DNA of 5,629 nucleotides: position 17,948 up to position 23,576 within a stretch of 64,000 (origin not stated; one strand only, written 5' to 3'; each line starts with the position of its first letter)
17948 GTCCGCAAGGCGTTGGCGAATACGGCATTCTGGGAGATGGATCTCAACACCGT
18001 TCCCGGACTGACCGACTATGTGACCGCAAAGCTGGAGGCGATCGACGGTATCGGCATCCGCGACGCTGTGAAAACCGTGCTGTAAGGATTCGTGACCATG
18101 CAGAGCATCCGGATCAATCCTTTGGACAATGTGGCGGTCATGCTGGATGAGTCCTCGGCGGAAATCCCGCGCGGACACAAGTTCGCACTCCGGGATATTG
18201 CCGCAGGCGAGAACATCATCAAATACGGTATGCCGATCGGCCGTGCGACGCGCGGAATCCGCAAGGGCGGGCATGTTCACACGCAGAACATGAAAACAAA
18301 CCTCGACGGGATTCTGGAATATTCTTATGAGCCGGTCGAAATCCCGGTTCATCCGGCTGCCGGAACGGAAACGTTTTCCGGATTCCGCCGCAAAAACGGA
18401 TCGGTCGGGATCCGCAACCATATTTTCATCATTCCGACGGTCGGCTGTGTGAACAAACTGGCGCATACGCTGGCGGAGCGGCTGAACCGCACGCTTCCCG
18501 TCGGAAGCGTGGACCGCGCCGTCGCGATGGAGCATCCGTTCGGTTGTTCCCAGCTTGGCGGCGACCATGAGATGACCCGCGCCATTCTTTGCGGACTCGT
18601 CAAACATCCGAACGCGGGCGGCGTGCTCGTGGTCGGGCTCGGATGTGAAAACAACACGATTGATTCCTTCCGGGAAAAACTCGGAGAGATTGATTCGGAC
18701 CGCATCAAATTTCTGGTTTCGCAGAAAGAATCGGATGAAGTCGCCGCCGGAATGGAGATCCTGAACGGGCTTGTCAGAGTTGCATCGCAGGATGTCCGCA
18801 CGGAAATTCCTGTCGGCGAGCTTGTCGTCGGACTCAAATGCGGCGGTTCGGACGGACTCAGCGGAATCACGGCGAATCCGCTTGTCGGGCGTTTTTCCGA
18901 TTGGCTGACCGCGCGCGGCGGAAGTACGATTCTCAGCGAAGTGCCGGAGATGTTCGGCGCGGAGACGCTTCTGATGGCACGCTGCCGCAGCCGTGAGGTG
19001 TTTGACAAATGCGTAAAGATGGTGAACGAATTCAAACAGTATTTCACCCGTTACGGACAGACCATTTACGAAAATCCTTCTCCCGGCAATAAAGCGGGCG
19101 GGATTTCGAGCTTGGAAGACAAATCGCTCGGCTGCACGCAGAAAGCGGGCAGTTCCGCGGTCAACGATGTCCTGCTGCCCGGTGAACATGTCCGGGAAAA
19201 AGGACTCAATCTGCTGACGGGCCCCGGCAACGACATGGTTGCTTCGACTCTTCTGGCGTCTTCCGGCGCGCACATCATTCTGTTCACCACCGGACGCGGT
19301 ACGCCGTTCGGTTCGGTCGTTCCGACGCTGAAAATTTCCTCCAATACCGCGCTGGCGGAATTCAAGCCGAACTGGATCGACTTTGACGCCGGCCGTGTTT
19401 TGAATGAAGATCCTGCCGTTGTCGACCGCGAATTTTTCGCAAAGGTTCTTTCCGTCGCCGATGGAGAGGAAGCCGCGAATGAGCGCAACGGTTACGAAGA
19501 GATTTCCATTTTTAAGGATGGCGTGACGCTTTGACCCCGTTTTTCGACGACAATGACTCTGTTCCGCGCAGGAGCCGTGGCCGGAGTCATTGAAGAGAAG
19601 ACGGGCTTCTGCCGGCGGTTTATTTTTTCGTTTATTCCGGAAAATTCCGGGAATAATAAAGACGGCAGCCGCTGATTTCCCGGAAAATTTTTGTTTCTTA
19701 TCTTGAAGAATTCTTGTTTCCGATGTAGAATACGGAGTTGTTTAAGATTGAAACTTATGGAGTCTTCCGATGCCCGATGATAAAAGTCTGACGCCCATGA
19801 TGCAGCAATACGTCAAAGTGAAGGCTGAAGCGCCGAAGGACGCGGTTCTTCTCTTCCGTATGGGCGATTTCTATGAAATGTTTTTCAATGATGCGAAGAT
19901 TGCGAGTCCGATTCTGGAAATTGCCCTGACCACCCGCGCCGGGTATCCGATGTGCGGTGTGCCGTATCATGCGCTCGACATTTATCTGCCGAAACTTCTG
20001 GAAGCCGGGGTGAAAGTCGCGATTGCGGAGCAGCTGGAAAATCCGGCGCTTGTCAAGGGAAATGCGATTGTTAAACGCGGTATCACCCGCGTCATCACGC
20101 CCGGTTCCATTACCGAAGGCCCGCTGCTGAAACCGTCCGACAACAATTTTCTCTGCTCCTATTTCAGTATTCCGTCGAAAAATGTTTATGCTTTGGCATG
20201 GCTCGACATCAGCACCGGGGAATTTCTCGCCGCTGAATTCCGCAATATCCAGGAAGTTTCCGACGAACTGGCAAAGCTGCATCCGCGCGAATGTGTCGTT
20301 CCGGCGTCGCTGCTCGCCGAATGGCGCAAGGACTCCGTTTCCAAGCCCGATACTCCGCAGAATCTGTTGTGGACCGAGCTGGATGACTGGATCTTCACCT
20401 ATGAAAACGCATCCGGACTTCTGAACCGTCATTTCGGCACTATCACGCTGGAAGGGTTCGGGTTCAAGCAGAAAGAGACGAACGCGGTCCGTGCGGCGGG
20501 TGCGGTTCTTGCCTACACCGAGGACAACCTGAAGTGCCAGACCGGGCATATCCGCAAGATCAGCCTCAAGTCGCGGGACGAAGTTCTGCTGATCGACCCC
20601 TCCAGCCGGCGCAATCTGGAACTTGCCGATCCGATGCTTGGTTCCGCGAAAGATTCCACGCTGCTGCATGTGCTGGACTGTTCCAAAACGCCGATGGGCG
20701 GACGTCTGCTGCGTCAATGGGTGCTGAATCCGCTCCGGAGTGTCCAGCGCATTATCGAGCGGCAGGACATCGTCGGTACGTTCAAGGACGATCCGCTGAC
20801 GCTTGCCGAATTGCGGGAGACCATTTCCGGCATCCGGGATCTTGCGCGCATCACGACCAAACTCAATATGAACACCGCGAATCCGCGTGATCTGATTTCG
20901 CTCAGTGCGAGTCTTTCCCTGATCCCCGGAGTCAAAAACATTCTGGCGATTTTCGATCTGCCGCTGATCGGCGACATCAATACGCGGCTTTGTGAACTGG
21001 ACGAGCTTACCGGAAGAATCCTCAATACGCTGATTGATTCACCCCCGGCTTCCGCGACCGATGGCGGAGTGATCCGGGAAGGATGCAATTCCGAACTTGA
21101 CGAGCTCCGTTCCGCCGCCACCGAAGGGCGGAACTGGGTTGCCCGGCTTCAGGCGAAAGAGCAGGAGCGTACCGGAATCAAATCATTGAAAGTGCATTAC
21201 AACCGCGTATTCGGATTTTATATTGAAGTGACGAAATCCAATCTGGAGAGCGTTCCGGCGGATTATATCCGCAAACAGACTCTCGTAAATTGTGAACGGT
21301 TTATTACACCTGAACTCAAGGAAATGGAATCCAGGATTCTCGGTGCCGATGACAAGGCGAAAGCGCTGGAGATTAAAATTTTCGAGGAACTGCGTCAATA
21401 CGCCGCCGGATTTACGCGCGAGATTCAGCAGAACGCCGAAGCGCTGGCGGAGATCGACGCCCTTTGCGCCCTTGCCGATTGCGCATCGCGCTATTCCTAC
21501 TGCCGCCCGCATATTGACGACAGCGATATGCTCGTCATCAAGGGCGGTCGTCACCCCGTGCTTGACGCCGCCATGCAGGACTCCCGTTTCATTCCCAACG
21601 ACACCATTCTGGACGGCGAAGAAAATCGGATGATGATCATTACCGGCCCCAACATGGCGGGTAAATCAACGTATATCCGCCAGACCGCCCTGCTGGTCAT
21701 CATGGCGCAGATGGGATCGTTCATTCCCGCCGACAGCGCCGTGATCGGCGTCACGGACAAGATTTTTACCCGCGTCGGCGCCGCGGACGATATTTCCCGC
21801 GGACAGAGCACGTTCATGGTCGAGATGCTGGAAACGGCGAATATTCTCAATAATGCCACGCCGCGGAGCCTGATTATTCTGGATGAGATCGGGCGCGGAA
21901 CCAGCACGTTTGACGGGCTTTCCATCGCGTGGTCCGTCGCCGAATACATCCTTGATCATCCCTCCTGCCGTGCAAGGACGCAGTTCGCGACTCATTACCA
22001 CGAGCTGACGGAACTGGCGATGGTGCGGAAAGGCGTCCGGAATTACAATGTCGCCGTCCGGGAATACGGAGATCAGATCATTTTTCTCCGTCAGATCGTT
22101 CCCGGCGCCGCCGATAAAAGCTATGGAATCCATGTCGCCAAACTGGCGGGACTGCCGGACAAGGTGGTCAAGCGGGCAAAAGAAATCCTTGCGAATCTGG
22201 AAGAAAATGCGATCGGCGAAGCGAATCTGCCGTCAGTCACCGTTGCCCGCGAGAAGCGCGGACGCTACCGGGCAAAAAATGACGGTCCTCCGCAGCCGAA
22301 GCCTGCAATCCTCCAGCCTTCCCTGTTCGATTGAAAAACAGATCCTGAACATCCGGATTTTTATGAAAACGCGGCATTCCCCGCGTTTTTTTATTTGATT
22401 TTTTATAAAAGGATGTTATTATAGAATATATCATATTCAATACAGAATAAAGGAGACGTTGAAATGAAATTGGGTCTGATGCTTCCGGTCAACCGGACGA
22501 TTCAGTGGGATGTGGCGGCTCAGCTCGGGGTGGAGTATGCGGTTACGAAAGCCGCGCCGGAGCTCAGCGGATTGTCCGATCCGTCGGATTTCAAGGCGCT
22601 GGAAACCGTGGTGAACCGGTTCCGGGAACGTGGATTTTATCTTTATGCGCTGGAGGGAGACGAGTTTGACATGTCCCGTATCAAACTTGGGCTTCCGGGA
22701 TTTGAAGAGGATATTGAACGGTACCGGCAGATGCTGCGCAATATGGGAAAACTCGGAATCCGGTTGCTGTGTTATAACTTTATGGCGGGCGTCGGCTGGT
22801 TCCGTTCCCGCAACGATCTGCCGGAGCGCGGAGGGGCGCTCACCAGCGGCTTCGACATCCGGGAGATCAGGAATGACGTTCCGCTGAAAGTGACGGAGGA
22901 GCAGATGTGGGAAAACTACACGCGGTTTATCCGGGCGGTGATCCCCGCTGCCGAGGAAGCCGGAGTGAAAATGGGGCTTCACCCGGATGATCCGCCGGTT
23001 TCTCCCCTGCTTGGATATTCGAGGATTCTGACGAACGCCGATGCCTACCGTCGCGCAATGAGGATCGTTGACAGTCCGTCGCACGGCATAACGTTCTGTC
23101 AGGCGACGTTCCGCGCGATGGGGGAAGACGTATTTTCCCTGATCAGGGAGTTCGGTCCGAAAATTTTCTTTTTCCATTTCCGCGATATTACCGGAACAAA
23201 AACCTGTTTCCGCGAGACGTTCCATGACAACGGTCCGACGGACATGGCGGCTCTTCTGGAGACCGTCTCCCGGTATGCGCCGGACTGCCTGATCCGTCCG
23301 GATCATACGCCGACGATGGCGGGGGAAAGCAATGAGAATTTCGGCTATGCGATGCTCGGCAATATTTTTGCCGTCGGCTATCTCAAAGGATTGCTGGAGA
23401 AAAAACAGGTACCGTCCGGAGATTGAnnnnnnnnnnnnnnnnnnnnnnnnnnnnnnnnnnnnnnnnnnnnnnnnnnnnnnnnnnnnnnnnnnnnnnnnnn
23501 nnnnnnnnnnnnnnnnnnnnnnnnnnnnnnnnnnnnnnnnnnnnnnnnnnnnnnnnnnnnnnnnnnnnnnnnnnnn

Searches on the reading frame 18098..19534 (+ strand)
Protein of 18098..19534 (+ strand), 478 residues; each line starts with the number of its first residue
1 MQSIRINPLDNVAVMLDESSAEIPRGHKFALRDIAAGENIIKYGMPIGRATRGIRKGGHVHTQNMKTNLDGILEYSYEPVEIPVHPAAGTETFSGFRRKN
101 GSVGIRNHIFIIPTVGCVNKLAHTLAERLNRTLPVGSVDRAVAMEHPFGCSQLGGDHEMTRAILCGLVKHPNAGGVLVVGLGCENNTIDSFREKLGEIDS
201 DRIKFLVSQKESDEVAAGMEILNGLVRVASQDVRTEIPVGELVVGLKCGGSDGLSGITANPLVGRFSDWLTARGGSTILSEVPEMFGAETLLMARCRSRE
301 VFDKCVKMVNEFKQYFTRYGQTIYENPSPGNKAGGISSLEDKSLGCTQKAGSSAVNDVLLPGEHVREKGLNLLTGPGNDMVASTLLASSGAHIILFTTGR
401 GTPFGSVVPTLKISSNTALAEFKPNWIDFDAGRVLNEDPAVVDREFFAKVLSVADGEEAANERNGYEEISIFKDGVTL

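Call 45: search_protein_families(library=pfam, proteins=[window:18098-19534:+])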
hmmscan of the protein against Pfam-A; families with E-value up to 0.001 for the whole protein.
window:18098-19534:+ (478 aa): 2 families
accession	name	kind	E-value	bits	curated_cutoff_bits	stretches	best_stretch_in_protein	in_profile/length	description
PF20629.2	GD_AH_C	-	1.5e-96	322.9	26.8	1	240-476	2-241/242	D-galactarate/Altronate dehydratase, C-terminal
PF04295.18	GD_AH_second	-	1.2e-46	158.5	27.3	1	95-229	1-135/136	D-galactarate dehydratase/Altronate hydrolase, second domain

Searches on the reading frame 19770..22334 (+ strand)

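Call 45: search_protein_families(library=pfam, proteins=[window:19770-22334:+])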
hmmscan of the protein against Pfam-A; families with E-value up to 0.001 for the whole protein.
window:19770-22334:+ (854 aa): 5 families
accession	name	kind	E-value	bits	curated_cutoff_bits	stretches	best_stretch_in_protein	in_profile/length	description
PF00488.27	MutS_V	-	3.9e-85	285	30.2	1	622-811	1-188/188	MutS domain V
PF05192.23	MutS_III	-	3.7e-45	155.1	34.1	1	278-569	1-194/194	MutS domain III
PF01624.25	MutS_I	-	1.3e-36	125.7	20.6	1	8-116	1-111/113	MutS domain I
PF05190.23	MutS_IV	-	1.9e-31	108.6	22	1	438-528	1-91/92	MutS family domain IV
PF05188.22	MutS_II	-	3.3e-25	89.4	25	1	126-262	1-133/133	MutS domain II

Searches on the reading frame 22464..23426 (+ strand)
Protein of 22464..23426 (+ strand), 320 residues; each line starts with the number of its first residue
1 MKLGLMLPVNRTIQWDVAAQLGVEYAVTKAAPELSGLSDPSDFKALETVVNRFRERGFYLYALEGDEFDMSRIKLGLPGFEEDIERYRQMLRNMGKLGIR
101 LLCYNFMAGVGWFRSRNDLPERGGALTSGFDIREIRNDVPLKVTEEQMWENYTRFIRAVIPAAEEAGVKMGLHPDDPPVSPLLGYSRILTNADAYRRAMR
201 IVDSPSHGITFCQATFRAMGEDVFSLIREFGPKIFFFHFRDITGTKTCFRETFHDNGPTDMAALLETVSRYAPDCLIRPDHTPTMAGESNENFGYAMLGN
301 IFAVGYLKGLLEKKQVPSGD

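Call 45: search_protein_families(library=pfam, proteins=[window:22464-23426:+])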
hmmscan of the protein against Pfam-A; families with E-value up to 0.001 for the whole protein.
window:22464-23426:+ (320 aa): 2 families
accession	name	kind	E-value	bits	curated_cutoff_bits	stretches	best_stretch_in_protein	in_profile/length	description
PF03786.19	UxuA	-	2.2e-64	217.9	23.7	2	142-312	174-348/352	D-mannonate dehydratase (UxuA)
PF01261.30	AP_endonuc_2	-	4.4e-10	40.1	31.1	1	16-268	2-216/249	Xylose isomerase-like TIM barrel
